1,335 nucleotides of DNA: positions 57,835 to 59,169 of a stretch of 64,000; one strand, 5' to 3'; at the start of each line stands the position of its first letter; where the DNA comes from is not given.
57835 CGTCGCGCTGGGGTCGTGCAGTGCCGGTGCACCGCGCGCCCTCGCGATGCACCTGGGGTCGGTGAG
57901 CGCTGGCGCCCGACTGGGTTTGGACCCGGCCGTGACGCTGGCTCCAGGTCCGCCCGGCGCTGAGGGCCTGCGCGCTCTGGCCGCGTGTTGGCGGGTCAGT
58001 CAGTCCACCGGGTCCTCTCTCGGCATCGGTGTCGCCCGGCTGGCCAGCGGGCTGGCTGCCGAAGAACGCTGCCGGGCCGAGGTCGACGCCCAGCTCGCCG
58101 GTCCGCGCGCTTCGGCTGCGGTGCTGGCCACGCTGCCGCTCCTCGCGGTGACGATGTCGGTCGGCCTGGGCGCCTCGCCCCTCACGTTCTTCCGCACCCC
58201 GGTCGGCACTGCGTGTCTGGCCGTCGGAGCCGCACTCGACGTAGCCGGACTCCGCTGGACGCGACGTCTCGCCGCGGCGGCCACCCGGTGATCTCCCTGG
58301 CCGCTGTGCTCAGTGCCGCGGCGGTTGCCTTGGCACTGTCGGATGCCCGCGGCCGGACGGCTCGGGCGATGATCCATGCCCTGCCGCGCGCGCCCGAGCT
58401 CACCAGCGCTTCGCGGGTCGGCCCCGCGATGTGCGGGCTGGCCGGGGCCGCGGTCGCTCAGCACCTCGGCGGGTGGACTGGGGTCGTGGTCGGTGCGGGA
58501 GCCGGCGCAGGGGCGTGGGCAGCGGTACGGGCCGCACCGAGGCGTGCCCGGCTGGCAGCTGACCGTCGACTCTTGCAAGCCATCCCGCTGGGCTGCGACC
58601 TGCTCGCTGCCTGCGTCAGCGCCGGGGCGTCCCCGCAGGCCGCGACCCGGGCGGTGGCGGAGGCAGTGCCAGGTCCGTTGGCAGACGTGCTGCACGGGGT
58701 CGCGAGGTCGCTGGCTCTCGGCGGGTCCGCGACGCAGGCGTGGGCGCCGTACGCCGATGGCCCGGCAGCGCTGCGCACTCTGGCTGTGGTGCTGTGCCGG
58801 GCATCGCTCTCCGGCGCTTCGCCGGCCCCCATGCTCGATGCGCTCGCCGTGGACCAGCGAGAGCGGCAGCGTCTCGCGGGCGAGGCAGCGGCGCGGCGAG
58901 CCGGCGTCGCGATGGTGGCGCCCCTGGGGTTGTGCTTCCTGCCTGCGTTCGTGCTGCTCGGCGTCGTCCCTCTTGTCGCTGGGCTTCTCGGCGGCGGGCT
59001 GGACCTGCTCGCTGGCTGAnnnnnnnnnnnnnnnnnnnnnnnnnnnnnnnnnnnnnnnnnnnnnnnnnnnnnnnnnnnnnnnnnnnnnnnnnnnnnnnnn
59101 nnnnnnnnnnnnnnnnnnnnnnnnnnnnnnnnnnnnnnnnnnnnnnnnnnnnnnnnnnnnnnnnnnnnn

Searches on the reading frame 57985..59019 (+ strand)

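Call 72: search_protein_families(library=pfam, proteins=[window:57985-59019:+], max_evalue=0.0001)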
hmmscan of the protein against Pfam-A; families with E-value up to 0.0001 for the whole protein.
window:57985-59019:+ (344 aa): 1 family
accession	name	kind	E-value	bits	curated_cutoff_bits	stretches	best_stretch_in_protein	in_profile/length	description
PF00482.28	T2SSF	-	2.1e-17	63.7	25.2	1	204-326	2-123/125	Type II secretion system (T2SS), protein F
